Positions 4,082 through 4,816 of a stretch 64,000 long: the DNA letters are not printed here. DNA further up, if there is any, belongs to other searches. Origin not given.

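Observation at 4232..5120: Panacea (DUF4065/SocA-like) antitoxin-type gene translationally coupled to an unclassifiable Pro-rich membrane protein: candidate new PanA-PanT pair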

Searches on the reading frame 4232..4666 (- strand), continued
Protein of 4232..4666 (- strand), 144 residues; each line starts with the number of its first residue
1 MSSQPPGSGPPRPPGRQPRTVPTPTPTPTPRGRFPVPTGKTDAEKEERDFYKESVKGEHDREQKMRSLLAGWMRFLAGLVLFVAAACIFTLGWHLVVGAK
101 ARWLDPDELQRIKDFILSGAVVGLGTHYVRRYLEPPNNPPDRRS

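Call 83: predict_structure(alignment_id=A3)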
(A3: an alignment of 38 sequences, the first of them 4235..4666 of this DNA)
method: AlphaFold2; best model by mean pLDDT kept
length: 144 residues; sequences in the alignment: 38
mean_pLDDT: 79.5   pTM: 0.46
mean pLDDT of the five models: 79.5, 79.2, 78.5, 78.3, 76.3
residues with pLDDT >= 90: 20; 70-90: 87; 50-70: 35; < 50: 2
segments of 3 or more residues with pLDDT < 50: none
pLDDT, mean of each block of 10 residues (from residue 1): 60 66 78 64 86 89 91 89 87 80 78 85 86 77 68
secondary structure, 60 per line:
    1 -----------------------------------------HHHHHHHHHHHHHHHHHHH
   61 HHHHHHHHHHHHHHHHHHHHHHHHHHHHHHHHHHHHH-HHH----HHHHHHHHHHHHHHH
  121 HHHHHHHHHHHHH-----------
elements in order: H42-97 H106-133
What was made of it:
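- On PanT cluster T12 (membrane toxins): The AF2 model shows helices at 42-97 and 106-133 (call 83).
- The AF2 model is a helical hairpin with pLDDT 79.5 (call 83).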

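Call 87: fold_search(model_id=the predicted structure, library=viral)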
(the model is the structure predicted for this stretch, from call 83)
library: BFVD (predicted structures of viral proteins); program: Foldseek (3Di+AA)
matches with E <= 10: 2; with E <= 0.001: 0
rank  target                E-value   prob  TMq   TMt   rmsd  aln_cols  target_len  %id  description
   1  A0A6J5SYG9            5.2e+00  0.03  0.21  0.18  16.6       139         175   14  Uncharacterized protein [uncultured Caudovirales phage]
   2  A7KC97                7.0e+00  0.01  0.19  0.12  26.5       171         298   18  (no name in the UniProt tables at hand)

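Call 88: fold_search(model_id=the predicted structure, library=pdb)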
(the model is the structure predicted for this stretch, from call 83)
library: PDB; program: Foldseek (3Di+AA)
matches with E <= 10: 0; with E <= 0.001: 0
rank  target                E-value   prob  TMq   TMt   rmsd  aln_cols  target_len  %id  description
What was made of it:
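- Tried and rejected: Foldseek with the pLDDT 79.5 model found nothing in BFVD or PDB (calls 87, 88).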

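Call 93: find_homologous_proteins(query=A4, max_evalue=0.001)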
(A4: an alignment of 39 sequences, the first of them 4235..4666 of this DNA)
Query A4 (39 sequences) (144 aa, profile of the alignment): 36 proteins with E <= 0.001 among 7644 candidates.
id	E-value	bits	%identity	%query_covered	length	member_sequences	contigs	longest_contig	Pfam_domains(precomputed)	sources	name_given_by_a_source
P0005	3.7e-33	132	41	77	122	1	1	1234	-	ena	-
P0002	2.5e-32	129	47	93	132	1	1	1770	-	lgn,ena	-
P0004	4.1e-32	129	42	76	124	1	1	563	-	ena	-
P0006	1.1e-31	127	40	75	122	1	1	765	-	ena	-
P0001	3.5e-31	126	79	79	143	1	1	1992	-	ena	-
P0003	8.0e-31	125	51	65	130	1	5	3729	-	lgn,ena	-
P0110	2.5e-28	117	21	80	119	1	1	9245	-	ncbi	-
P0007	2.9e-26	110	40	66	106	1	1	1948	-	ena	-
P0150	2.6e-23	100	26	57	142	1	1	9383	-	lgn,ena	-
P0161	5.8e-22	96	26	76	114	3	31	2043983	-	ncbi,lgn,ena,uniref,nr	ncbi:TPA: hypothetical protein ACPQYX_000317 [Haemophilus influenzae]|uniref:hypothetical protein n=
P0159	9.2e-22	95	55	43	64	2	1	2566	-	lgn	-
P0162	1.8e-21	94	26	67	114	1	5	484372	-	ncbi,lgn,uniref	ncbi:hypothetical protein [Pasteurella multocida]|uniref:hypothetical protein n=1 Tax=Pasteurella mu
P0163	4.4e-21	93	24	80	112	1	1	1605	-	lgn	-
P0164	5.2e-21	93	21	60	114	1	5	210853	-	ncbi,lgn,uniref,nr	ncbi:hypothetical protein [Actinobacillus pleuropneumoniae]|uniref:hypothetical protein n=1 Tax=Acti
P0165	1.2e-20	92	23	76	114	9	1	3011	-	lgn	-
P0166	2.1e-20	91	22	77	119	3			-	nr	nr:hypothetical protein [Aggregatibacter actinomycetemcomitans]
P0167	3.6e-20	90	23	61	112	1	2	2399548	-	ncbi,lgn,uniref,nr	ncbi:hypothetical protein N8E86_10015 [Avibacterium paragallinarum]|uniref:hypothetical protein n=1 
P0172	5.9e-19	86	20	60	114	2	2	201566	-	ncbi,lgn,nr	ncbi:TPA: hypothetical protein SIC81_000782 [Pasteurella multocida]|nr:hypothetical protein [Pasteur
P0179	2.0e-17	81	23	59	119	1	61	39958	-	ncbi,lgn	-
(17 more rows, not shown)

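Call 94: list_cluster_members(proteins=[P0161, P0162, P0164, P0166, P0167, P0172, P0179])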
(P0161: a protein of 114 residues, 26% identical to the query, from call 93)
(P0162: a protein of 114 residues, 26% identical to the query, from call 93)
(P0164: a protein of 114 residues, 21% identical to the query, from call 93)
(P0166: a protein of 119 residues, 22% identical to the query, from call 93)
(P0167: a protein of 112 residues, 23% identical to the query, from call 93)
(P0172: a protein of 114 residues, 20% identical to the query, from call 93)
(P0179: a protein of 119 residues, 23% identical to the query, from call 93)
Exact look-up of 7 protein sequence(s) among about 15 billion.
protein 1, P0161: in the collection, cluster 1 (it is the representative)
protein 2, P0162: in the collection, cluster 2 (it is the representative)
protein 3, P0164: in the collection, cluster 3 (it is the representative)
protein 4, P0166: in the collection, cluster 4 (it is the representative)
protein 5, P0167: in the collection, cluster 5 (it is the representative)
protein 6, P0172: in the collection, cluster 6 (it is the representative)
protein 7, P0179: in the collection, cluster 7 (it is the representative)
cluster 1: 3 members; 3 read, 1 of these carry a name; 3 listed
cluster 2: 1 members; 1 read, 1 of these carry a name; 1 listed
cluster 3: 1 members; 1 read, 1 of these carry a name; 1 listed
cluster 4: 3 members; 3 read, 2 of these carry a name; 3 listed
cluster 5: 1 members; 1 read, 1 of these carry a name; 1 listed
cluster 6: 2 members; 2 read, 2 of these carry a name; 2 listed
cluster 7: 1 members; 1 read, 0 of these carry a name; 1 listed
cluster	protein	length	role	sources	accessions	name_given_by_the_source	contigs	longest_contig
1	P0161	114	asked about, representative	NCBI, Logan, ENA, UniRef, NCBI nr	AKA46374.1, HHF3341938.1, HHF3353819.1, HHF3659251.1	TPA: hypothetical protein ACPQYX_000317 [Haemophilus influenzae] | hypothetical protein n=1 Tax=Haemophilus influenzae TaxID=727 RepID=UPI0005FCB7CA | hypothetical protein [Haemophilus influenzae]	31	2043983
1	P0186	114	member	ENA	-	-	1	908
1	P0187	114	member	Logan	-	-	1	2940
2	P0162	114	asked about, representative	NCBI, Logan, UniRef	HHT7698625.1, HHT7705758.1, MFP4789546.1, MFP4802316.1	hypothetical protein [Pasteurella multocida] | hypothetical protein n=1 Tax=Pasteurella multocida TaxID=747 RepID=UPI00397E8FD4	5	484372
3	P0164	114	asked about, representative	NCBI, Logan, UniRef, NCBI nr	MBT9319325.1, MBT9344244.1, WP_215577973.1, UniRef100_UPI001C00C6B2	hypothetical protein [Actinobacillus pleuropneumoniae] | hypothetical protein n=1 Tax=Actinobacillus pleuropneumoniae TaxID=715 RepID=UPI001C00C6B2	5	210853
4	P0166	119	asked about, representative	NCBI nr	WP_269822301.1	hypothetical protein [Aggregatibacter actinomycetemcomitans]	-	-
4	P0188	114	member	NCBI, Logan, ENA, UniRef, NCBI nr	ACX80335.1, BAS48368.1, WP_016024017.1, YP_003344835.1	hypothetical protein D11S_2262 [Aggregatibacter phage S1249] | hypothetical protein n=1 Tax=Aggregatibacter phage S1249 TaxID=683735 RepID=UPI0001BA1514 | hypothetical protein [Aggregatibacter actinomycetemcomitans]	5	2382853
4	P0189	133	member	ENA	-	-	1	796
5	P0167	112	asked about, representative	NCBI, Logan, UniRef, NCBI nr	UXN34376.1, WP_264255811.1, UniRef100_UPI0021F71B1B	hypothetical protein N8E86_10015 [Avibacterium paragallinarum] | hypothetical protein n=1 Tax=Avibacterium paragallinarum TaxID=728 RepID=UPI0021F71B1B | hypothetical protein [Avibacterium paragallinarum]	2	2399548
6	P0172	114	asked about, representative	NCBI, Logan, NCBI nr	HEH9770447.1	TPA: hypothetical protein SIC81_000782 [Pasteurella multocida] | hypothetical protein [Pasteurella multocida]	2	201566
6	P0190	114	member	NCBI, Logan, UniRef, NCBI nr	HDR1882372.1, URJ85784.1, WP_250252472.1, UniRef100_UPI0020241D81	hypothetical protein M9411_03530 [Pasteurella multocida] | hypothetical protein n=1 Tax=Pasteurella multocida TaxID=747 RepID=UPI0020241D81 | hypothetical protein [Pasteurella multocida]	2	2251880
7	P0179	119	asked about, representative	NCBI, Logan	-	-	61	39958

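Call 101: find_related_loci(query=A1, collection=metagenome_contigs, flank=6000)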
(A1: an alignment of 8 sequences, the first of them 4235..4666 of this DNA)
Query A1 (144 aa) in metagenome_contigs; peptide patterns used: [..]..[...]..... (x = any residue, [..] = any of these).
87 stretches matched a pattern, but none encodes a relative of the query by tblastn (E <= 1e-3).
